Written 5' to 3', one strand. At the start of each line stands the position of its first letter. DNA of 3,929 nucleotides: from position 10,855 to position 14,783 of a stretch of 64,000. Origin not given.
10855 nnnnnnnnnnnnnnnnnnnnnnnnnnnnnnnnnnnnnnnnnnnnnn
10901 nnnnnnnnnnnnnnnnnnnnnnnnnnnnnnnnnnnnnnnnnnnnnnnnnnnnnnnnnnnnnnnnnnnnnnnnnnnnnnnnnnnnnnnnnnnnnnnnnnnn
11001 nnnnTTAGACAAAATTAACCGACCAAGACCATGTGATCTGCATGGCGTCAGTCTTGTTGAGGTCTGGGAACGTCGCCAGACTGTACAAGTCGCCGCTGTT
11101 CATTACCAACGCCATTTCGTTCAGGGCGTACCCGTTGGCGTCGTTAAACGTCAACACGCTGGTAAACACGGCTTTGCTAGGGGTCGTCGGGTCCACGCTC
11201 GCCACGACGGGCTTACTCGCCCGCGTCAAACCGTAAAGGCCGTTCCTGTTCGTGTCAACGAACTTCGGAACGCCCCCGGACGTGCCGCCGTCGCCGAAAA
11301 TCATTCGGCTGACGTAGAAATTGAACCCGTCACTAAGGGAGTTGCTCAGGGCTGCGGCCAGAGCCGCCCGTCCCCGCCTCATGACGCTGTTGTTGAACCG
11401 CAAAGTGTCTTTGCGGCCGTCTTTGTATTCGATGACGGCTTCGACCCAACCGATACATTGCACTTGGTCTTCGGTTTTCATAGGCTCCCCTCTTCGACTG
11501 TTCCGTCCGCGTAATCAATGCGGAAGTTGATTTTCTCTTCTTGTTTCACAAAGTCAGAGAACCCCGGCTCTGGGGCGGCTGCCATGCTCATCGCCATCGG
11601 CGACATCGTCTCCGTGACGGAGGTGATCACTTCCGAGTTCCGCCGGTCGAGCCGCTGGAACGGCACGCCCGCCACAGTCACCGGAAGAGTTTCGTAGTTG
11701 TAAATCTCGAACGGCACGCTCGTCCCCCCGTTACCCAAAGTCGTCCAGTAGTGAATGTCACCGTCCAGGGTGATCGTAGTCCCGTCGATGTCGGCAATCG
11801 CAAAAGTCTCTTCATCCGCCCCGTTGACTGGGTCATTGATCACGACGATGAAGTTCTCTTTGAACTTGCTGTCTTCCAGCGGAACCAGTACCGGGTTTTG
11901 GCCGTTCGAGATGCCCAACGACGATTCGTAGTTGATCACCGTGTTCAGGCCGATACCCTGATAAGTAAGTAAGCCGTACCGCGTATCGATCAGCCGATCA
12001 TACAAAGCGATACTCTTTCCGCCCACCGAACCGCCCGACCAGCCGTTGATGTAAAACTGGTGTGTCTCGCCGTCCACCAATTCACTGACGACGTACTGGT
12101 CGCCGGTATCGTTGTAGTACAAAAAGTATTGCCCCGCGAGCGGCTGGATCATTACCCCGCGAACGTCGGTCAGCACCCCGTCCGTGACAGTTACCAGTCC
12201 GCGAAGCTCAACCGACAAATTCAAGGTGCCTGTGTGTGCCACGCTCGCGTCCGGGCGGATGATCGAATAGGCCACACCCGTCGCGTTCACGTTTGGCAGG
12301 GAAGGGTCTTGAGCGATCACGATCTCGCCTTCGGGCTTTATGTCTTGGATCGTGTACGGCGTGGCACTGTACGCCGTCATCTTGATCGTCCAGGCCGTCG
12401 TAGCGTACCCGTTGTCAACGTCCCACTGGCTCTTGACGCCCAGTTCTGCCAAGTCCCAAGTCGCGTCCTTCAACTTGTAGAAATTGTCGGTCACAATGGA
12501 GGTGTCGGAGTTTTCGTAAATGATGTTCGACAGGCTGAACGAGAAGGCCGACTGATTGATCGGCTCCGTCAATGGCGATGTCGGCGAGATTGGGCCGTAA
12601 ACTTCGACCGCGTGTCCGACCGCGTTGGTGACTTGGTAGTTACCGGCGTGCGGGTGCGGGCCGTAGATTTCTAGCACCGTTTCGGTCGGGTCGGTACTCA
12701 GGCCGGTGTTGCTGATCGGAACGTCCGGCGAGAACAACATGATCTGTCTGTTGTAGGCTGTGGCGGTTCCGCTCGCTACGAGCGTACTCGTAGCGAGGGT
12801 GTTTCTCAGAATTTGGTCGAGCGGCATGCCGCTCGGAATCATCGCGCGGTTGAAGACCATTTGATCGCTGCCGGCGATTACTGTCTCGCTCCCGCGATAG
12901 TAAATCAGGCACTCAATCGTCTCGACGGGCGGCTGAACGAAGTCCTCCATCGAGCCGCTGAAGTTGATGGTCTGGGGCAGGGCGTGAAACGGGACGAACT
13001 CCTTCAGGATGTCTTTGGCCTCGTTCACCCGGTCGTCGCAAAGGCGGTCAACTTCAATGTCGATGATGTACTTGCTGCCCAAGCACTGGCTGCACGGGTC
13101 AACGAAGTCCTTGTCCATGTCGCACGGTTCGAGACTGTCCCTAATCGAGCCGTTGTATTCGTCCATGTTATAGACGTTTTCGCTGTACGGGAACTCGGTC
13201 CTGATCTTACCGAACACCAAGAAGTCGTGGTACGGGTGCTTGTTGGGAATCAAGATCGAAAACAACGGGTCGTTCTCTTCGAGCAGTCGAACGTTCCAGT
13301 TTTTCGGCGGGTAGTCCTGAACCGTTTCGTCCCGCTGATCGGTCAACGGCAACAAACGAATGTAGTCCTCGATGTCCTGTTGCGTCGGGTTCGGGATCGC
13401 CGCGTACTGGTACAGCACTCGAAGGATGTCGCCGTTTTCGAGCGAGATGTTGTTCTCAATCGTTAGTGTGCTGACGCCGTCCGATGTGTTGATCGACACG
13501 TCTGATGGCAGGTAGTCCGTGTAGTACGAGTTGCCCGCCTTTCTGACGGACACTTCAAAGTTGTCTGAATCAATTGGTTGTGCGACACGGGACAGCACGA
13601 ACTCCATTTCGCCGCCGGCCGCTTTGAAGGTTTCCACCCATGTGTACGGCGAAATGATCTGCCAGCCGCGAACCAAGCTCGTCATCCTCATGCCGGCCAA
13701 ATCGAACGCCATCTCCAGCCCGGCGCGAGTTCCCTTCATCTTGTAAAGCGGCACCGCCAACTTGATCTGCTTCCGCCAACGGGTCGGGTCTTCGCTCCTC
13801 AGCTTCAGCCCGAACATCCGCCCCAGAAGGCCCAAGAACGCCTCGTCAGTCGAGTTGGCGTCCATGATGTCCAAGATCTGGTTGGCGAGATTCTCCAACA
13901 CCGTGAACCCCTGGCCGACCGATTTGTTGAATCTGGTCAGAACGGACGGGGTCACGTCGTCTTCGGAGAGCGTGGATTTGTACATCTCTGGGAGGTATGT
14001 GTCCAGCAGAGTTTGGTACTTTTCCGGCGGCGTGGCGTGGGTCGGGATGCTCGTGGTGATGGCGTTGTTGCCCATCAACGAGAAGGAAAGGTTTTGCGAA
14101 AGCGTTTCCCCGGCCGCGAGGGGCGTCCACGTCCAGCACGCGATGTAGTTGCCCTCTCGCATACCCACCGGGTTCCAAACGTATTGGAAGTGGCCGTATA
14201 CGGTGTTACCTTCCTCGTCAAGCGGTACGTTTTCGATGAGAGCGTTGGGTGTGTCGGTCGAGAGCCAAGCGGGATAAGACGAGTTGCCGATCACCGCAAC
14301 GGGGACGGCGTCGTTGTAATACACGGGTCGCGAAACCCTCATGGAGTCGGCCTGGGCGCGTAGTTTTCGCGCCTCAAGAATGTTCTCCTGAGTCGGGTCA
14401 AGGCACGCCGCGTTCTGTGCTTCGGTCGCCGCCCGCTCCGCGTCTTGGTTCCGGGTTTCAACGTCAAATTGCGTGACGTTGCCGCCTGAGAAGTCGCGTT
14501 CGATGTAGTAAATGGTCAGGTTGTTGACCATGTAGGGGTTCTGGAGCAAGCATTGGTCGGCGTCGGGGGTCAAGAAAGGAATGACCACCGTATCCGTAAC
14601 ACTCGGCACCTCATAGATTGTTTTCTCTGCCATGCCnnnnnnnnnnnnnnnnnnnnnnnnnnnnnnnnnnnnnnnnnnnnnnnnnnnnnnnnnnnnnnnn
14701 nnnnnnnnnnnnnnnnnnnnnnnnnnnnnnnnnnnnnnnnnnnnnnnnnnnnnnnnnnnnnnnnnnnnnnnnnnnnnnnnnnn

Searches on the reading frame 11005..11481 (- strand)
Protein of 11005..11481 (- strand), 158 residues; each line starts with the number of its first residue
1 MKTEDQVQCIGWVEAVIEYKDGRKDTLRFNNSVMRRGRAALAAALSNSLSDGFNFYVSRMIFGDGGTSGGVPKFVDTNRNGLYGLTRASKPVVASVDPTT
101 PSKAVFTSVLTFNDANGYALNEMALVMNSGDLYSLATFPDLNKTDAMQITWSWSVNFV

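Call 79: search_protein_families(library=pfam, proteins=[window:11005-11481:-], max_evalue=0.05)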
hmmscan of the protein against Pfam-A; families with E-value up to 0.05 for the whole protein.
window:11005-11481:- (158 aa): 1 family
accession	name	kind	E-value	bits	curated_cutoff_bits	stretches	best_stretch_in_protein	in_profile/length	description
PF12571.13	Phage_tail_fib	-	0.00034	21.1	23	1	42-145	14-113/150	Phage tail-collar fibre protein, N-terminal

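Call 103: search_protein_families(library=phrogs, proteins=[window:11005-11481:-], max_evalue=0.001)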
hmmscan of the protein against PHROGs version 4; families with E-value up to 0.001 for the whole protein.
window:11005-11481:- (158 aa): 1 family
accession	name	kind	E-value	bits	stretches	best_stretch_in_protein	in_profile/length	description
phrog_5417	-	unknown function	1.8e-08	35.3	1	19-157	20-156/156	-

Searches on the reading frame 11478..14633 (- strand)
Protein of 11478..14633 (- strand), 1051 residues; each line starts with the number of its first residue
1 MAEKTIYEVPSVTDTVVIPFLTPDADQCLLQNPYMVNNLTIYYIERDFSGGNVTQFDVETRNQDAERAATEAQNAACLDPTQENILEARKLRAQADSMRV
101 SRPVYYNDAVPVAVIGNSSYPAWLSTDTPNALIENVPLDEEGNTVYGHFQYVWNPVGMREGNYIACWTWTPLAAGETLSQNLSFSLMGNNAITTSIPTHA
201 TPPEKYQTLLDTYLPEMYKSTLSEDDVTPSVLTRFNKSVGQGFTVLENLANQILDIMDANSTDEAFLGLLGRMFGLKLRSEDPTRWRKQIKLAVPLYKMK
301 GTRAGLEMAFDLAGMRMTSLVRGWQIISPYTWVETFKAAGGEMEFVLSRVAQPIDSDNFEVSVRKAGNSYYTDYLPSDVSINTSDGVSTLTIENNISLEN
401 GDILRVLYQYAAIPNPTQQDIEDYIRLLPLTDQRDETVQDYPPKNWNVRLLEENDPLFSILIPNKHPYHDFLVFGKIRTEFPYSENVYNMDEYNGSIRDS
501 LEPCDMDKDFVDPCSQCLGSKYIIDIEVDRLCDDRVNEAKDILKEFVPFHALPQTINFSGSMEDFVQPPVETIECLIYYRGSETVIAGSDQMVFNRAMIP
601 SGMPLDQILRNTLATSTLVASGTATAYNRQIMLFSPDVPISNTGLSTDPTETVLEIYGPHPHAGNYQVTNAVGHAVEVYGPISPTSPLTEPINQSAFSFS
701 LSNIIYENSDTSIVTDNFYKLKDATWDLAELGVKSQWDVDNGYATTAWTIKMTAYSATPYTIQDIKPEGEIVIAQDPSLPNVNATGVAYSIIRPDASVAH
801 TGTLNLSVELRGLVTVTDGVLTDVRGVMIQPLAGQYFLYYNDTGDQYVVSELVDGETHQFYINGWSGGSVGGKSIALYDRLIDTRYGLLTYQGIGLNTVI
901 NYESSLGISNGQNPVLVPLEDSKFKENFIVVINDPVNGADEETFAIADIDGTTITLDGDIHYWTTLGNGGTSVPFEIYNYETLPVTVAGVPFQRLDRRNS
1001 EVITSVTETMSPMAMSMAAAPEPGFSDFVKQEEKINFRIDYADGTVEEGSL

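Call 13: search_protein_families(library=phrogs, proteins=[window:11478-14633:-], max_evalue=0.001)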
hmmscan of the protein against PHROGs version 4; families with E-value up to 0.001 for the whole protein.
window:11478-14633:- (1051 aa): 1 family
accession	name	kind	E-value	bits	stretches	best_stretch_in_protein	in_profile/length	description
phrog_48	-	tail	3.1e-05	24.2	1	223-326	12-117/478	tail protein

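Call 28: search_protein_families(library=pfam, proteins=[window:11478-14633:-], max_evalue=0.01)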
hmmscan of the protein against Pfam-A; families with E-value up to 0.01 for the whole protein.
window:11478-14633:- (1051 aa): 2 families
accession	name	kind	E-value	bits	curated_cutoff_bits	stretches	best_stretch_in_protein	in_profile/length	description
PF09684.15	Tail_P2_I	-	0.00015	22.1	20.6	1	236-335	9-100/139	Phage tail protein (Tail_P2_I)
PF23981.1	DUF7305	-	0.0035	17.7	27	1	365-403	47-87/185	Domain of unknown function (DUF7305)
